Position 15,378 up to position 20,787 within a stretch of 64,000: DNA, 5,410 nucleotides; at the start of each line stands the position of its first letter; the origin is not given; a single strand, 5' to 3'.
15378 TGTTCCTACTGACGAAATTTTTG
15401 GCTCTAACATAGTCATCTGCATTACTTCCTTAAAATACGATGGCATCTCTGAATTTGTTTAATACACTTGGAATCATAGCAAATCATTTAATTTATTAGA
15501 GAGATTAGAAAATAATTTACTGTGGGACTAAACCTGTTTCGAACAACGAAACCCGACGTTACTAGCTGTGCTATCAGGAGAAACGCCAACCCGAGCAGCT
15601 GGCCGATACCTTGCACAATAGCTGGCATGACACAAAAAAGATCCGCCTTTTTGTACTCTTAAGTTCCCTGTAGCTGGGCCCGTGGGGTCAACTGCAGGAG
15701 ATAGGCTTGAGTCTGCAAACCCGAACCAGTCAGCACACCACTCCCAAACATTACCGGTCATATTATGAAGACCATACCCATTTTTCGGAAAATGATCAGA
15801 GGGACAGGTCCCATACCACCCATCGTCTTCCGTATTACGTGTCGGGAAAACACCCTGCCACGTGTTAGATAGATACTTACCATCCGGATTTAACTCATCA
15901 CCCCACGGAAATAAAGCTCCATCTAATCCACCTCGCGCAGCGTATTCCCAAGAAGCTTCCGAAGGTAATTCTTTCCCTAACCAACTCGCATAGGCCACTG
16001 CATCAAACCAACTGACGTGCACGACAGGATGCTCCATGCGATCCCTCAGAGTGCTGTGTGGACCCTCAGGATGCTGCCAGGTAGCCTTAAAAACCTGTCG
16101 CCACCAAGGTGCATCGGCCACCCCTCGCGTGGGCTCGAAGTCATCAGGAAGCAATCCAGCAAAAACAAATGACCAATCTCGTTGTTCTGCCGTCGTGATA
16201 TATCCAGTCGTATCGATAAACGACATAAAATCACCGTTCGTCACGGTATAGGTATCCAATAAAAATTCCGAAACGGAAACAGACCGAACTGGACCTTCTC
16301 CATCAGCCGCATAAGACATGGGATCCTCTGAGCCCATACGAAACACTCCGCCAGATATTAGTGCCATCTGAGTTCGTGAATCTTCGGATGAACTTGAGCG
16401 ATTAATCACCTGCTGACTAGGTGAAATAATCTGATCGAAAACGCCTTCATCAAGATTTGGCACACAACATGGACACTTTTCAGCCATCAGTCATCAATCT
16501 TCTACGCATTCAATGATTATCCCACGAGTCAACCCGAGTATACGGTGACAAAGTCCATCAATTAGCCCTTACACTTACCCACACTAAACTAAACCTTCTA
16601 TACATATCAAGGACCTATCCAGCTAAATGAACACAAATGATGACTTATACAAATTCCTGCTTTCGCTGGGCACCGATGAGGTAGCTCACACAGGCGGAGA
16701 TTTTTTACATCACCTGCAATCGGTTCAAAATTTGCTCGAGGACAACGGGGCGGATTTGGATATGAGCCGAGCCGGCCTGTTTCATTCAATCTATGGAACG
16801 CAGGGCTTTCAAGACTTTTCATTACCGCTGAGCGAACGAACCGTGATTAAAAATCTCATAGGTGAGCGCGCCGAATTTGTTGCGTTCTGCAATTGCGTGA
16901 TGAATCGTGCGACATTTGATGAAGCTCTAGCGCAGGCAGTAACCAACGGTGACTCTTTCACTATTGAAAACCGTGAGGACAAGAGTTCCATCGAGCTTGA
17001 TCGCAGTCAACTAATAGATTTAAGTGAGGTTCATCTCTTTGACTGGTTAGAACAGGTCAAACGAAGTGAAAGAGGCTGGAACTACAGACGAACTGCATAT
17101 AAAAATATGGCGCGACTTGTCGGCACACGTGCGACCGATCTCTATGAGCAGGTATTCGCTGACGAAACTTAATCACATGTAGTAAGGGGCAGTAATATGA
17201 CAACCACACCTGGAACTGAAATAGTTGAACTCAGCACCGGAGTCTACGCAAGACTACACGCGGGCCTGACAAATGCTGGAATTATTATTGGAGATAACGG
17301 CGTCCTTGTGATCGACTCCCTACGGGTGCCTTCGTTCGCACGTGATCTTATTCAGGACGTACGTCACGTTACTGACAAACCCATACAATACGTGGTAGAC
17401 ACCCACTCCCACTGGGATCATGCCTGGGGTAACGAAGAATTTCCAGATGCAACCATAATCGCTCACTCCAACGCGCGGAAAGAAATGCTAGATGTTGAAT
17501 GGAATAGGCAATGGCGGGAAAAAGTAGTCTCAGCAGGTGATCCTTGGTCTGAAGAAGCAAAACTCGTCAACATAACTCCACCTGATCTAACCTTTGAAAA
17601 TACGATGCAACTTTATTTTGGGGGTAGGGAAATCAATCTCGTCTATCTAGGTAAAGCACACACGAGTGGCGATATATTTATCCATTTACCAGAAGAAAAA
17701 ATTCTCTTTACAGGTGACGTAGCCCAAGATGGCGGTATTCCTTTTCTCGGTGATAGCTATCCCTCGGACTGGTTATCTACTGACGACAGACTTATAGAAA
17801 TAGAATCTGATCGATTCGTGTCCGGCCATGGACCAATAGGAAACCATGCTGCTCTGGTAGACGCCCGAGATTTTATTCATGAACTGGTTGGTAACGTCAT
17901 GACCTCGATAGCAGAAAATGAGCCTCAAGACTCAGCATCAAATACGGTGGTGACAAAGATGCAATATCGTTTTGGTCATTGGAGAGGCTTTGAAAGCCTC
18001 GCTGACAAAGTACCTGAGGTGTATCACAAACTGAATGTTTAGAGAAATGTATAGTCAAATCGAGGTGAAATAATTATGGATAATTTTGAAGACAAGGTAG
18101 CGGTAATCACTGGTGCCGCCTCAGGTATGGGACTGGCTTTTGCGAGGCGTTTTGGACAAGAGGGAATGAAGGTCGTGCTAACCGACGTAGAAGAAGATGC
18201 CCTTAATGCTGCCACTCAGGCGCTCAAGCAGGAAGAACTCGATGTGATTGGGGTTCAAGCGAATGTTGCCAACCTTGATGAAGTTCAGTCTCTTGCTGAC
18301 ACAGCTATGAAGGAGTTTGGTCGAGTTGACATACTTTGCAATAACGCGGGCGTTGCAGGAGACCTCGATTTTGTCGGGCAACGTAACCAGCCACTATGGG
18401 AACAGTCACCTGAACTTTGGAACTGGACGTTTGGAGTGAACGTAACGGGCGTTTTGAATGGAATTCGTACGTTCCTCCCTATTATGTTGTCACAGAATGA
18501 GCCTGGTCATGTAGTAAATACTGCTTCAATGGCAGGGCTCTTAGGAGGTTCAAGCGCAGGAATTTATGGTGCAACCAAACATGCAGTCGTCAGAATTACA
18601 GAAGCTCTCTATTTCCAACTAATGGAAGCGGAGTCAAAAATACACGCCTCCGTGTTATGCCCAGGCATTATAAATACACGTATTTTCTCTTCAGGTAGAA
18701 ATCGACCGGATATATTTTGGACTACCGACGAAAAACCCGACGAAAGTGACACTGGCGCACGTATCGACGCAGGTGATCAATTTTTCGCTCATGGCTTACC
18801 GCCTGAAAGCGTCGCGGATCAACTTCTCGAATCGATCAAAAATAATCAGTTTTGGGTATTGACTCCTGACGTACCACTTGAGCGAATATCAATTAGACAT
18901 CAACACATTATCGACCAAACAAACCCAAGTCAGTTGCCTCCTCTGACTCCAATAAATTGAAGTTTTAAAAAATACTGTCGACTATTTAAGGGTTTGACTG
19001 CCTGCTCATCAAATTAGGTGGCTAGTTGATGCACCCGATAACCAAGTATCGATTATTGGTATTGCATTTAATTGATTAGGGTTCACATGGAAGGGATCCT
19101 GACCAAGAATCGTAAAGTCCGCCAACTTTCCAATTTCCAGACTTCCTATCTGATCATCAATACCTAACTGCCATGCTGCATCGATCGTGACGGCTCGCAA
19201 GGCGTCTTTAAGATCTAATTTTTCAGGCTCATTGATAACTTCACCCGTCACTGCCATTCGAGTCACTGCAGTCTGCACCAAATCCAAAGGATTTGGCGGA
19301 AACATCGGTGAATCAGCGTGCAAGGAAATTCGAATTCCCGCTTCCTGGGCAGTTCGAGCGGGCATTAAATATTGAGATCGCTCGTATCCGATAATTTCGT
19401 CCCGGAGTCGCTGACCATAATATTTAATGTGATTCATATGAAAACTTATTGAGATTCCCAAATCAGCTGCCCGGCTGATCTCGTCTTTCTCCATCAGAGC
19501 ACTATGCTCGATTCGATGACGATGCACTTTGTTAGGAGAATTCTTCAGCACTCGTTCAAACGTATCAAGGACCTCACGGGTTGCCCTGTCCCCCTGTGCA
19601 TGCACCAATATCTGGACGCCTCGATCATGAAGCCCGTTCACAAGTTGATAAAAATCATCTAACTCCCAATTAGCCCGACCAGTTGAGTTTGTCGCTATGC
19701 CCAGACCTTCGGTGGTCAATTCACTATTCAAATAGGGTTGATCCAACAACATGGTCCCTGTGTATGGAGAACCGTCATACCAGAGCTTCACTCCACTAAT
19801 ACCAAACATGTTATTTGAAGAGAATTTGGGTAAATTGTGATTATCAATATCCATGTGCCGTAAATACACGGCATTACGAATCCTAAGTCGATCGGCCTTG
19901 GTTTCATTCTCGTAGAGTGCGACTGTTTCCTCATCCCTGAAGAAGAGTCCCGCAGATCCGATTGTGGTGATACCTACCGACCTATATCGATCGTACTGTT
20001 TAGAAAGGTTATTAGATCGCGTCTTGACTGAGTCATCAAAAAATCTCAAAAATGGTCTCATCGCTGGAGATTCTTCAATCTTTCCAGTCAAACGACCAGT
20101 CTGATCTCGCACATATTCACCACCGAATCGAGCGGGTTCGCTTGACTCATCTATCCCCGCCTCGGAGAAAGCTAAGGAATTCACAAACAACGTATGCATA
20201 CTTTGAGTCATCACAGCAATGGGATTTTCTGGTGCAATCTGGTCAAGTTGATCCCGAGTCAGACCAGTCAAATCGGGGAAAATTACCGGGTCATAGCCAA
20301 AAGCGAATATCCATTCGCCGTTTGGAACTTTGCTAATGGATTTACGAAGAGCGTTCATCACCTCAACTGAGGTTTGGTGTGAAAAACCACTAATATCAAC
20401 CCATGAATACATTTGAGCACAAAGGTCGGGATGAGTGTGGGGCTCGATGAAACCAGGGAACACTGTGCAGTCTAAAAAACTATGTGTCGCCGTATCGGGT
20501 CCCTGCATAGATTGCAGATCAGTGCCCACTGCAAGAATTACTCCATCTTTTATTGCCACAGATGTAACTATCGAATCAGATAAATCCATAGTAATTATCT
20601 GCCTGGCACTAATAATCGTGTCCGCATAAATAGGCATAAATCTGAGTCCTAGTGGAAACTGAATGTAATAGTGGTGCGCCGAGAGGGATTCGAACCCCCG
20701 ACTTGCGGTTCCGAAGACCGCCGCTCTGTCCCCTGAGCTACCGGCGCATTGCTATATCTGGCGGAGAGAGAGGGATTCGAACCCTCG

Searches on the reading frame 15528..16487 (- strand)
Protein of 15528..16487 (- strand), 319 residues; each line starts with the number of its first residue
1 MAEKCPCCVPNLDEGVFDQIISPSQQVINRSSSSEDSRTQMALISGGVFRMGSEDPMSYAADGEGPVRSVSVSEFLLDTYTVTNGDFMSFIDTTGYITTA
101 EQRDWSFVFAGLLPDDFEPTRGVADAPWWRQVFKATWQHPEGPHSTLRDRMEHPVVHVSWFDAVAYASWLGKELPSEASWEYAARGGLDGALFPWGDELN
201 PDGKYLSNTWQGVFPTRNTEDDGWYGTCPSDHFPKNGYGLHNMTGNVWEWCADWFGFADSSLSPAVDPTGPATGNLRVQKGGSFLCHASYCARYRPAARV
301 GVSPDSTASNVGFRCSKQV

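Call 3: search_protein_families(library=pfam, proteins=[window:15528-16487:-], max_evalue=0.01)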
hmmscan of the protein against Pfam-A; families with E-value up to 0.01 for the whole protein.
window:15528-16487:- (319 aa): 1 family
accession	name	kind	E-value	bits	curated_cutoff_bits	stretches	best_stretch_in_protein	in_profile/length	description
PF03781.23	FGE-sulfatase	-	4.1e-79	266.3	23.3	1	39-315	3-253/255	Sulfatase-modifying factor enzyme 1-like domain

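Call 4: search_protein_families(library=ncbifam, proteins=[window:15528-16487:-], max_evalue=0.01)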
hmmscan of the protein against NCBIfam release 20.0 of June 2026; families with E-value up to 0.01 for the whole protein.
window:15528-16487:- (319 aa): 8 families
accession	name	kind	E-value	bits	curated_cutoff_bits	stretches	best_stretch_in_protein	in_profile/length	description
TIGR03440.2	egtB_TIGR03440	equivalog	6.8e-30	104.5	360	1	29-315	161-412/413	ergothioneine biosynthesis protein EgtB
TIGR03525.2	GldK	equivalog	1.1e-29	104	350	2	153-317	220-405/408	T9SS ring complex lipoprotein PorK/GldK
NF041186.1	SenA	equivalog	1.8e-29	103.3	420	1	32-315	161-380/382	selenoneine synthase SenA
NF051459.1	pyoverdine_PvdO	equivalog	1.6e-18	66.8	500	2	151-254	116-218/280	dihydropyoverdine dehydrogenase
TIGR04344.1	ovoA_Nterm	equivalog_domain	4.5e-13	48.9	400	1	27-288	176-420/444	5-histidylcysteine sulfoxide synthase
TIGR03524.1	GldJ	equivalog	1e-10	40.9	458.2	1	33-170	53-178/559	gliding motility lipoprotein GldJ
TIGR02171.1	Fb_sc_TIGR02171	subfamily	2.4e-08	32.5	544.35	1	233-314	196-278/912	TIGR02171 family lipoprotein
TIGR03530.1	GldJ_short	equivalog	5.2e-06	25.6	382.9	0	275-316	351-389/396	gliding motility lipoprotein GldJ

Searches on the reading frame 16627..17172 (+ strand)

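Call 3: search_protein_families(library=pfam, proteins=[window:16627-17172:+], max_evalue=0.01)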
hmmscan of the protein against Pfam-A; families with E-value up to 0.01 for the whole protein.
window:16627-17172:+ (181 aa): 1 family
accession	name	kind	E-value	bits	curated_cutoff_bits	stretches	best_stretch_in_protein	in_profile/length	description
PF20680.3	DUF6817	-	3.2e-26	91.7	25.2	1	11-94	2-85/85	Domain of unknown function (DUF6817)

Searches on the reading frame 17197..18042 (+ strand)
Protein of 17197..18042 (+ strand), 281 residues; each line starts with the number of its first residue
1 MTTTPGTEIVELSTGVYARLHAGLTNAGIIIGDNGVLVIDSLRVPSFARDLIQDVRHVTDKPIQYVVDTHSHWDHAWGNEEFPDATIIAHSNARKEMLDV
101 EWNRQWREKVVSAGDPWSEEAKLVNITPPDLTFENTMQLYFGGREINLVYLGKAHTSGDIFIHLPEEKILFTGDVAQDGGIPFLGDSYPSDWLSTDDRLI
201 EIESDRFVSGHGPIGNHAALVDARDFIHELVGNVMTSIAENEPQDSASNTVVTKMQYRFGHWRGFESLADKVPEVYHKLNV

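Call 3: search_protein_families(library=pfam, proteins=[window:17197-18042:+], max_evalue=0.01)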
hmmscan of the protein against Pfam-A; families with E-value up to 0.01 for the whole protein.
window:17197-18042:+ (281 aa): 1 family
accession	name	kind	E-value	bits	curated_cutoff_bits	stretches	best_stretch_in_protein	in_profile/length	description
PF00753.33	Lactamase_B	-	6.6e-25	88.6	22.7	1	23-211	4-196/196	Metallo-beta-lactamase superfamily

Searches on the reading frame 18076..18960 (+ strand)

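Call 6: search_protein_families(library=pfam, proteins=[window:18076-18960:+], max_evalue=0.001)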
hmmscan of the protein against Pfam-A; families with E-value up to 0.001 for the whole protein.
window:18076-18960:+ (294 aa): 3 families
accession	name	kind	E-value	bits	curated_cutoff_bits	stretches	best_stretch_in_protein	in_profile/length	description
PF00106.31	adh_short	-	2.5e-49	167.9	26.6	1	7-206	1-189/195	short chain dehydrogenase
PF13561.12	adh_short_C2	-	2.4e-35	122.7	27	1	13-212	1-189/236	Enoyl-(Acyl carrier protein) reductase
PF08659.16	KR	-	2.8e-08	34.3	22.6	1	10-168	4-153/180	KR domain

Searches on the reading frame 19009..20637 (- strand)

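Call 6: search_protein_families(library=pfam, proteins=[window:19009-20637:-], max_evalue=0.001)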
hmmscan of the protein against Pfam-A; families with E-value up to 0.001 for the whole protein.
window:19009-20637:- (542 aa): 2 families
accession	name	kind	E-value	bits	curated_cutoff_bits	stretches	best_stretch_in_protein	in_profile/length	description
PF07969.17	Amidohydro_3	-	1.8e-84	285.3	29.7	1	57-536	8-469/472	Amidohydrolase family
PF01979.26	Amidohydro_1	-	1.9e-16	60.7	25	1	327-515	135-322/345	Amidohydrolase family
